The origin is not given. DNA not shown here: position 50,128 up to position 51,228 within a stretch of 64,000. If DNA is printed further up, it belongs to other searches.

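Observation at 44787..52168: RuBisCO-like protein / DUF1537 kinase / twin Gfo-Idh-MocA operon: apionate-type acid-sugar pathway with a non-canonical tail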

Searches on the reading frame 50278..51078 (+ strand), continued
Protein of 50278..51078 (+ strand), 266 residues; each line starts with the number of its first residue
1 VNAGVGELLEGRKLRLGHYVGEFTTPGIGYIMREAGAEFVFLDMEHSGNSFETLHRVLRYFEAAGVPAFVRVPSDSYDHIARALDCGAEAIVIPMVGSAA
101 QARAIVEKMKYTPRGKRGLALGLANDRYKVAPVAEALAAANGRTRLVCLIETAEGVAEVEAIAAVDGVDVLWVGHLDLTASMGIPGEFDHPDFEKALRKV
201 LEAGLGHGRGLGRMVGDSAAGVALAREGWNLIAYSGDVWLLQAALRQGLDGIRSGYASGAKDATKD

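Call 58: find_encoding_contigs(protein=P0346, flank=9000, max_places=1)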
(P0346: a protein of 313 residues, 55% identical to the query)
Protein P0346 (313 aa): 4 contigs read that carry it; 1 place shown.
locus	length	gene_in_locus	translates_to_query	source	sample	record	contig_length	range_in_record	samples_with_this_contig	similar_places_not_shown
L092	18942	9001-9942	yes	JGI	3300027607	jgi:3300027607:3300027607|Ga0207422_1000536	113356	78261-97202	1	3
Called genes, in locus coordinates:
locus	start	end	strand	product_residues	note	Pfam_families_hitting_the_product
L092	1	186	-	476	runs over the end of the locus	PF00884:Sulfatase, PF01663:Phosphodiest (faint), PF16347:SGSH_C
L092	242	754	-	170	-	PF22381:Staph_reg_Sar_Rot (weak), PF01047:MarR (weak), PF12802:MarR_2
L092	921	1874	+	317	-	PF03401:TctC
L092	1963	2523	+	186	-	-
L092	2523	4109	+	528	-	PF01970:TctA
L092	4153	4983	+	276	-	PF00582:Usp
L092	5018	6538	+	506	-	PF00884:Sulfatase, PF01663:Phosphodiest (weak), PF16347:SGSH_C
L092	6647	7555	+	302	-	PF03446:NAD_binding_2, PF03807:F420_oxidored, PF14833:NAD_binding_11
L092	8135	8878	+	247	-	PF00392:GntR, PF07840:FadR_C (weak), PF07729:FCD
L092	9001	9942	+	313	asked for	PF03328:HpcH_HpaI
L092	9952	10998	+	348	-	PF00389:2-Hacid_dh, PF02826:2-Hacid_dh_C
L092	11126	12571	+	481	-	PF01547:SBP_bac_1, PF13416:SBP_bac_8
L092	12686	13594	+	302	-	PF00528:BPD_transp_1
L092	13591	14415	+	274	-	PF00528:BPD_transp_1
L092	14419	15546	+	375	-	PF00005:ABC_tran, PF13304:AAA_21 (faint), PF17912:OB_MalK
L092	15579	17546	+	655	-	PF25837:Apionate_lact_N, PF25838:Apionate_lact_M, PF25839:Apionate_lact_C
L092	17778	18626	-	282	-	PF01418:HTH_6, PF01380:SIS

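Call 68: search_protein_families(library=ncbifam, proteins=[L087:15183-17147:+, L088:15637-17532:+, L090:6147-8093:+, L090:14168-16162:+, L091:15329-17317:+, L092:15579-17546:+], max_evalue=1e-10)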
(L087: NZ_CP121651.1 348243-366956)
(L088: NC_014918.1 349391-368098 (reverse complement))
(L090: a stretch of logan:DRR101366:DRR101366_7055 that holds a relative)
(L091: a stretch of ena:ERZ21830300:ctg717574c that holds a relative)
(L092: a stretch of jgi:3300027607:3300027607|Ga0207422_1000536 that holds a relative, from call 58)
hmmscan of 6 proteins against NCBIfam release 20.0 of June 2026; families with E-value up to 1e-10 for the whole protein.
L087:15183-17147:+ (654 aa): 1 family
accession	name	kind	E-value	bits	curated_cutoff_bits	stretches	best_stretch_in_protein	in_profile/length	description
NF049900.1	ApionLctnaseApnL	equivalog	2.5e-188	627.4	750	1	9-601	2-593/595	D-apionate lactonase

L088:15637-17532:+ (631 aa): 1 family
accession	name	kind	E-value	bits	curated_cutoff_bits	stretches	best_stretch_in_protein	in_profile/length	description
NF049900.1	ApionLctnaseApnL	equivalog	2.3e-185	617.6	750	1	2-574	24-593/595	D-apionate lactonase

L090:6147-8093:+ (648 aa): 1 family
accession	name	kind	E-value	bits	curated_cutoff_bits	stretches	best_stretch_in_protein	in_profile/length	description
NF049900.1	ApionLctnaseApnL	equivalog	1.3e-143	479.7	750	1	9-594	5-592/595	D-apionate lactonase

L090:14168-16162:+ (664 aa): 1 family
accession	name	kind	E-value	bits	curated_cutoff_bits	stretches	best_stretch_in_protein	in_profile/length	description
NF049900.1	ApionLctnaseApnL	equivalog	1.1e-182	608.8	750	1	7-612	2-593/595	D-apionate lactonase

L091:15329-17317:+ (662 aa): 1 family
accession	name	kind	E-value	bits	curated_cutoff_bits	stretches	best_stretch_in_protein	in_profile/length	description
NF049900.1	ApionLctnaseApnL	equivalog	3.9e-182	606.9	750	1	9-609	3-593/595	D-apionate lactonase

L092:15579-17546:+ (655 aa): 1 family
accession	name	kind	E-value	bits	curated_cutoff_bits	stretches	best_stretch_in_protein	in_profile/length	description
NF049900.1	ApionLctnaseApnL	equivalog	1.2e-185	618.5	750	1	7-606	3-593/595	D-apionate lactonase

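Call 75: find_encoding_contigs(protein=P0332, flank=9000, max_places=1)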
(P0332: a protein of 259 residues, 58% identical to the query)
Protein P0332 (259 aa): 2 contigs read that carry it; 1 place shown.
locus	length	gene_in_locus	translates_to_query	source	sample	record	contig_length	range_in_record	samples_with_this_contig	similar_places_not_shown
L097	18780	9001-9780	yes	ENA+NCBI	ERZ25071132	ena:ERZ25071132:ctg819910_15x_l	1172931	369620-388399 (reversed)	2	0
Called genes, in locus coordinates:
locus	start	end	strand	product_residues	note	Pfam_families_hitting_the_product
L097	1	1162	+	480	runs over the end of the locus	PF11794:HpaB_N, PF03241:HpaB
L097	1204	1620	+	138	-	PF01042:Ribonuc_L-PSP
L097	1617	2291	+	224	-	PF06267:DUF1028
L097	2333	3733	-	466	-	PF00202:Aminotran_3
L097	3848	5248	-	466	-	PF01554:MatE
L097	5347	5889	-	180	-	PF14557:AphA_like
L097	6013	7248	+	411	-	PF08240:ADH_N, PF00107:ADH_zinc_N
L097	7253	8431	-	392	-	PF00155:Aminotran_1_2, PF01053:Cys_Met_Meta_PP (weak)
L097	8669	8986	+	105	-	PF03992:ABM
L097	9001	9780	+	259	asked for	PF03328:HpcH_HpaI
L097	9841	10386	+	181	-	-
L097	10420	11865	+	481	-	PF01547:SBP_bac_1, PF13416:SBP_bac_8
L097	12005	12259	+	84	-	-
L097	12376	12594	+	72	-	PF25839:Apionate_lact_C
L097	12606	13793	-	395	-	PF00724:Oxidored_FMN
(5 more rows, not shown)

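Call 76: find_encoding_contigs(protein=P0338, flank=9000, max_places=1)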
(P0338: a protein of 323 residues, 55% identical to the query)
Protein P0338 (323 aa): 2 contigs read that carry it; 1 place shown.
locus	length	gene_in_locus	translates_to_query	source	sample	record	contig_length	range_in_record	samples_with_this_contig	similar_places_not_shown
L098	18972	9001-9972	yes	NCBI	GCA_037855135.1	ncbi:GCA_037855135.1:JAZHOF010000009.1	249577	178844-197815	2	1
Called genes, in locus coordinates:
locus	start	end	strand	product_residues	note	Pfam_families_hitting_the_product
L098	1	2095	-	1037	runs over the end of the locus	PF00873:ACR_tran, PF03176:MMPL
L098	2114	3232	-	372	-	PF25917:BSH_RND, PF25973:BSH_CzcB, PF25944:Beta-barrel_RND, PF25954:Beta-barrel_RND_2, PF25967:RND-MFP_C (weak), PF25989:YknX_C (weak)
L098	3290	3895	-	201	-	PF00440:TetR_N, PF17937:TetR_C_28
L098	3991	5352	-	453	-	PF17408:MCD_N, PF05292:MCD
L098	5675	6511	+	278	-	PF13714:PEP_mutase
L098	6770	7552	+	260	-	PF04199:Cyclase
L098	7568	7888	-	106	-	-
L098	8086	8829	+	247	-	PF00392:GntR, PF07840:FadR_C (weak), PF07729:FCD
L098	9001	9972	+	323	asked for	PF03328:HpcH_HpaI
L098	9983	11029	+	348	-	PF00389:2-Hacid_dh, PF02826:2-Hacid_dh_C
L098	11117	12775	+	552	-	PF01547:SBP_bac_1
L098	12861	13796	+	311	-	PF00528:BPD_transp_1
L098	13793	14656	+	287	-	PF00528:BPD_transp_1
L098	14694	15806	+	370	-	PF00005:ABC_tran, PF02463:SMC_N (faint), PF13304:AAA_21 (faint), PF17912:OB_MalK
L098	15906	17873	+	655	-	PF25837:Apionate_lact_N, PF25838:Apionate_lact_M, PF25839:Apionate_lact_C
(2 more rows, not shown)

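Call 77: find_encoding_contigs(protein=P0351, flank=9000, max_places=1)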
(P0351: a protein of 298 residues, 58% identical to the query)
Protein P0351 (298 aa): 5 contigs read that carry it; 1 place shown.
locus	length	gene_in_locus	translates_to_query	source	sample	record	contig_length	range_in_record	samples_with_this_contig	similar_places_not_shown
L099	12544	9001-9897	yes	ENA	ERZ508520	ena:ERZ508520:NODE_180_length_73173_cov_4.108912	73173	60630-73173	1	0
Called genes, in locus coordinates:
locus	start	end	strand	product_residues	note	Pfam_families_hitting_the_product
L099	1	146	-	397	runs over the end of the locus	PF02653:BPD_transp_2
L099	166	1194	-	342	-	PF02653:BPD_transp_2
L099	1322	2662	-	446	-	PF10518:TAT_signal (faint), PF13458:Peripla_BP_6, PF01094:ANF_receptor, PF13433:Peripla_BP_5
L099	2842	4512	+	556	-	PF01381:HTH_3, PF13560:HTH_31 (weak), PF06114:Peptidase_M78 (faint), PF09856:ScfRs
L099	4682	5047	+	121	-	PF00072:Response_reg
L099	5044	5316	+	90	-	-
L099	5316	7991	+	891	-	PF00512:HisKA, PF02518:HATPase_c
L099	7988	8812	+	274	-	PF00392:GntR, PF07840:FadR_C (weak), PF07729:FCD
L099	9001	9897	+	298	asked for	PF03328:HpcH_HpaI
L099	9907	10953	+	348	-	PF00389:2-Hacid_dh, PF02826:2-Hacid_dh_C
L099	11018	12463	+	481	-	PF01547:SBP_bac_1, PF13416:SBP_bac_8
